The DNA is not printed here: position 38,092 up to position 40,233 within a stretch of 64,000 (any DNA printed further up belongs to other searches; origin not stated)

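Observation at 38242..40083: NrfD-family quinone-interacting subunit fused to a hexaheme cytochrome c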

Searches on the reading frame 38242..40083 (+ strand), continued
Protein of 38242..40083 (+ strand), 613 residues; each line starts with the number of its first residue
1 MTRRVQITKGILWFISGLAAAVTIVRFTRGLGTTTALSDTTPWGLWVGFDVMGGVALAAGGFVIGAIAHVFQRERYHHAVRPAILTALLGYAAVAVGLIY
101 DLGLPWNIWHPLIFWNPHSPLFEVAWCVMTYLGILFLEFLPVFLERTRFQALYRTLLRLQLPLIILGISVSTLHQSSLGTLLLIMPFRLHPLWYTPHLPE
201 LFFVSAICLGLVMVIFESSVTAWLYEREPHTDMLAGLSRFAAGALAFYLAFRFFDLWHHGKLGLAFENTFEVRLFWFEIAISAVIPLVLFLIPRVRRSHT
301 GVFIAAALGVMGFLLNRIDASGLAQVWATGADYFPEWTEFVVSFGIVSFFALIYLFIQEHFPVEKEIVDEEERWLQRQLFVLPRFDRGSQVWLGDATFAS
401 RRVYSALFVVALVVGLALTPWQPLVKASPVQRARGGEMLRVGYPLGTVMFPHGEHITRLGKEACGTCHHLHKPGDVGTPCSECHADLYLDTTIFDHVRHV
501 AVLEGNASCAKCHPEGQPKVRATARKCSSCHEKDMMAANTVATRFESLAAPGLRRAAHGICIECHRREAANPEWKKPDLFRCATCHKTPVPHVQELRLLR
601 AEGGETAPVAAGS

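Call 61: search_protein_families(library=ncbifam, proteins=[L021:1697-2689:+, L021:2691-4313:+, L021:4270-4701:+, L021:4608-5474:+, L021:5485-6801:+, L032:88-807:+, L032:804-2423:+, L032:2416-2886:+, L032:2550-3608:+, L032:3618-4787:+], max_evalue=0.000001)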
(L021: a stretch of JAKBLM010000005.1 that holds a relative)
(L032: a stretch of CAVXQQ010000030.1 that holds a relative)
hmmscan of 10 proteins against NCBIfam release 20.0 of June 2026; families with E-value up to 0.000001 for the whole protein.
L021:1697-2689:+ (330 aa): 2 families
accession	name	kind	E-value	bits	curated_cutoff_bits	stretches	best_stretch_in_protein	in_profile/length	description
NF038037.1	cytob_DsrM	equivalog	1.4e-151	504.1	300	1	11-329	2-320/320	sulfate reduction electron transfer complex DsrMKJOP subunit DsrM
TIGR00351.1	narI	equivalog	2.3e-07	30.9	105.55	1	121-277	44-207/225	respiratory nitrate reductase subunit gamma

L021:2691-4313:+ (540 aa): 5 families
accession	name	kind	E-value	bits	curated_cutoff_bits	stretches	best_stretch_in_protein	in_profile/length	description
NF045796.1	DsrK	equivalog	6.8e-220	730.3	400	1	57-534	15-451/453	sulfate reduction electron transfer complex DsrMKJOP subunit DsrK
NF045724.1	ferredox_TmcB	equivalog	1.4e-48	165.5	735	1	85-495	34-409/430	electron transfer complex ferredoxin TmcB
NF045711.1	sulf_resp_HmcF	equivalog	2.6e-40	138.6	750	1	87-448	55-386/457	sulfate respiration complex iron-sulfur protein HmcF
NF004898.0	PRK06259.1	equivalog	2.3e-13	49.6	385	1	366-491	354-464/488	fumarate reductase (CoM/CoB) subunit TfrB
NF045670.1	quin_L_LdhH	equivalog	3.8e-10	38.7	800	1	366-444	573-644/706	L-lactate dehydrogenase (quinone) large subunit LdhH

L021:4270-4701:+ (143 aa): 1 family
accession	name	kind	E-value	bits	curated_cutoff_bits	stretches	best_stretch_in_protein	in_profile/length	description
NF038038.1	cytoc_DsrJ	equivalog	8.3e-37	126.2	100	1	13-132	1-121/121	sulfate reduction electron transfer complex DsrMKJOP subunit DsrJ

L021:4608-5474:+ (288 aa): 18 families
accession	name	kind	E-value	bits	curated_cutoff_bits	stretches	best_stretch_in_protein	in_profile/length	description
NF045797.1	DsrO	equivalog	2.5e-88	295.5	200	1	31-287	1-234/235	sulfate reduction electron transfer complex DsrMKJOP subunit DsrO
TIGR03149.1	cyt_nit_nrfC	equivalog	1.3e-49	168.5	377.6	1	33-286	2-215/225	cytochrome c nitrite reductase Fe-S protein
NF041782.1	mnquin_red_QrcC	equivalog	2e-46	158.6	400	2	78-235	1-157/239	menaquinone reductase iron-sulfur cluster-binding subunit QrcC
NF011569.0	PRK14993.1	equivalog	2.4e-42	145.1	416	1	31-287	1-222/244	tetrathionate reductase subunit TtrB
NF041715.1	arsenate_red_ArrB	equivalog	8.2e-40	136.8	450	2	78-205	3-112/233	arsenate respiratory reductase iron-sulfur subunit ArrB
NF008134.0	PRK10882.1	equivalog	1e-32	113.5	263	1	33-268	2-221/329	hydrogenase 2 operon protein HybA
TIGR02951.1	DMSO_dmsB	equivalog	7.9e-32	110.5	214.1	1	145-259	60-157/161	DMSO/selenate family reductase complex B subunit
TIGR03478.1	DMSO_red_II_bet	subfamily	3.4e-28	98.5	480.7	1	145-287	127-253/321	DMSO reductase family type II enzyme, iron-sulfur subunit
NF042979.1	EthbenzDh_ebdB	equivalog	1.5e-27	96.4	740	1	147-287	151-275/354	ethylbenzene dehydrogenase subunit beta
NF045715.1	sulf_resp_HmcB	equivalog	2.2e-27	95.9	420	1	35-259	2-202/307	sulfate respiration complex iron-sulfur protein HmcB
TIGR01582.1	FDH-beta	equivalog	2.2e-22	79.5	334.7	1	72-265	15-192/283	formate dehydrogenase subunit beta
NF038355.1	FDH3_beta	equivalog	5.7e-21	75.4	240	1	80-259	5-168/180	formate dehydrogenase FDH3 subunit beta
NF007658.0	PRK10330.1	equivalog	7e-19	68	260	1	147-256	56-158/181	electron transport protein HydN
NF009408.0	PRK12769.1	equivalog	5e-18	64.6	1003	1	81-252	6-144/659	formate-dependent uric acid utilization protein AegA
TIGR01660.1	narH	equivalog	5.6e-17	61.3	524.05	1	96-253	133-270/492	nitrate reductase subunit beta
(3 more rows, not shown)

L021:5485-6801:+ (438 aa): 2 families
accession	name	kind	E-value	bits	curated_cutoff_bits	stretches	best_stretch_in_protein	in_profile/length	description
NF045798.1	DsrP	equivalog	2.7e-127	425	350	1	4-383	2-345/346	sulfate reduction electron transfer complex DsrMKJOP subunit DsrP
NF041784.1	mnquin_red_QrcD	equivalog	1e-17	64.5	570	1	203-376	223-396/408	menaquinone reductase integral membrane subunit QrcD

L032:88-807:+ (239 aa): 2 families
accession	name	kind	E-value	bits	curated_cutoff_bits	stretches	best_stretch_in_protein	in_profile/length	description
NF038037.1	cytob_DsrM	equivalog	5.2e-116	387.3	300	1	1-237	84-320/320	sulfate reduction electron transfer complex DsrMKJOP subunit DsrM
TIGR00351.1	narI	equivalog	9.8e-11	41.9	105.55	1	30-193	45-212/225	respiratory nitrate reductase subunit gamma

L032:804-2423:+ (539 aa): 5 families
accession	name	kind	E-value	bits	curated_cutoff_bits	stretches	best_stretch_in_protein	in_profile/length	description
NF045796.1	DsrK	equivalog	2.3e-217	722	400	1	57-532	15-449/453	sulfate reduction electron transfer complex DsrMKJOP subunit DsrK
NF045724.1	ferredox_TmcB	equivalog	5.1e-50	170.3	735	1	87-484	36-398/430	electron transfer complex ferredoxin TmcB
NF045711.1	sulf_resp_HmcF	equivalog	1.1e-40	139.8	750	1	86-447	54-385/457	sulfate respiration complex iron-sulfur protein HmcF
NF004898.0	PRK06259.1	equivalog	9e-13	47.7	385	1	383-449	368-427/488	fumarate reductase (CoM/CoB) subunit TfrB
NF045670.1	quin_L_LdhH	equivalog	1.1e-11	43.8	800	1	366-445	573-645/706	L-lactate dehydrogenase (quinone) large subunit LdhH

L032:2416-2886:+ (156 aa): 1 family
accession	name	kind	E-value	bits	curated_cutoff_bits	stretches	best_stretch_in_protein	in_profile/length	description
NF038038.1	cytoc_DsrJ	equivalog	4.4e-40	136.8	100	1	1-123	1-121/121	sulfate reduction electron transfer complex DsrMKJOP subunit DsrJ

L032:2550-3608:+ (352 aa): 19 families
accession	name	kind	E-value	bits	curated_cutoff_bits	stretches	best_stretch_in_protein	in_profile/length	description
NF045797.1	DsrO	equivalog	6.9e-86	287.5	200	1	127-352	28-235/235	sulfate reduction electron transfer complex DsrMKJOP subunit DsrO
NF011569.0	PRK14993.1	equivalog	2.1e-45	155.1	416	1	132-351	33-222/244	tetrathionate reductase subunit TtrB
NF041782.1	mnquin_red_QrcC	equivalog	2.4e-45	155.1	400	1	143-351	1-225/239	menaquinone reductase iron-sulfur cluster-binding subunit QrcC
NF041715.1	arsenate_red_ArrB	equivalog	3.1e-43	148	450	2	142-269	2-112/233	arsenate respiratory reductase iron-sulfur subunit ArrB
TIGR03149.1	cyt_nit_nrfC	equivalog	3.9e-38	131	377.6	1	135-351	31-216/225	cytochrome c nitrite reductase Fe-S protein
TIGR02951.1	DMSO_dmsB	equivalog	7e-34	117.2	214.1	1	143-321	2-155/161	DMSO/selenate family reductase complex B subunit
NF045715.1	sulf_resp_HmcB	equivalog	4.7e-30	104.7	420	1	126-321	21-200/307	sulfate respiration complex iron-sulfur protein HmcB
NF008134.0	PRK10882.1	equivalog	3.6e-27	95.3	263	1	117-321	13-210/329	hydrogenase 2 operon protein HybA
TIGR03478.1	DMSO_red_II_bet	subfamily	1.1e-26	93.5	480.7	1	209-351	126-253/321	DMSO reductase family type II enzyme, iron-sulfur subunit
NF038355.1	FDH3_beta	equivalog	1e-23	84.3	240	1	147-321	7-166/180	formate dehydrogenase FDH3 subunit beta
NF042979.1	EthbenzDh_ebdB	equivalog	4.8e-23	81.6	740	1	211-351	150-275/354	ethylbenzene dehydrogenase subunit beta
NF009408.0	PRK12769.1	equivalog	4e-19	68.2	1003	1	210-316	52-144/659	formate-dependent uric acid utilization protein AegA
NF007658.0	PRK10330.1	equivalog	2.9e-18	66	260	1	212-335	56-172/181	electron transport protein HydN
TIGR01582.1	FDH-beta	equivalog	2.4e-17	63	334.7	1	145-321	24-184/283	formate dehydrogenase subunit beta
NF009451.0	PRK12809.1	equivalog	1.2e-14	53.5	1154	1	211-318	53-138/639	formate-dependent uric acid utilization protein YgfT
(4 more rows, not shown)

L032:3618-4787:+ (389 aa): 3 families
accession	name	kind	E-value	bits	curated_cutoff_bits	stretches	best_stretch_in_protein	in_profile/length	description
NF045798.1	DsrP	equivalog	7.4e-142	472.9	350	1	3-382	1-344/346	sulfate reduction electron transfer complex DsrMKJOP subunit DsrP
NF041784.1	mnquin_red_QrcD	equivalog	9.7e-19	67.9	570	2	203-376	223-396/408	menaquinone reductase integral membrane subunit QrcD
NF011568.0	PRK14992.1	equivalog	1.2e-08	34.7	314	1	45-220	13-187/341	tetrathionate reductase subunit TtrC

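Call 65: list_cluster_members(proteins=[P0002, P0003, P0007])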
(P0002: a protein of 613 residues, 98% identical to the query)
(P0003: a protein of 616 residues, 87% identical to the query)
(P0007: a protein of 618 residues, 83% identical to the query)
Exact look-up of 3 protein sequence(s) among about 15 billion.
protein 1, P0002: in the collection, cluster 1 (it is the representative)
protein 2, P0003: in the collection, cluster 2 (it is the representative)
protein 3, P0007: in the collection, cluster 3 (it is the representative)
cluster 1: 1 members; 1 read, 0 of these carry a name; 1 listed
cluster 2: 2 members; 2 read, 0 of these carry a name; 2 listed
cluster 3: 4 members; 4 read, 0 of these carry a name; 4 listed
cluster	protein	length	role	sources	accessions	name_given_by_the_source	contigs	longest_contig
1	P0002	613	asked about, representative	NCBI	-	-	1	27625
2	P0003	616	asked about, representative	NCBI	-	-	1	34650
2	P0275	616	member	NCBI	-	-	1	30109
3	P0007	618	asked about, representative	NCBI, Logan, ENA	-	-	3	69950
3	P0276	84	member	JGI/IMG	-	-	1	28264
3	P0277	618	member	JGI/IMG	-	-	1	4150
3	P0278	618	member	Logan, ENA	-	-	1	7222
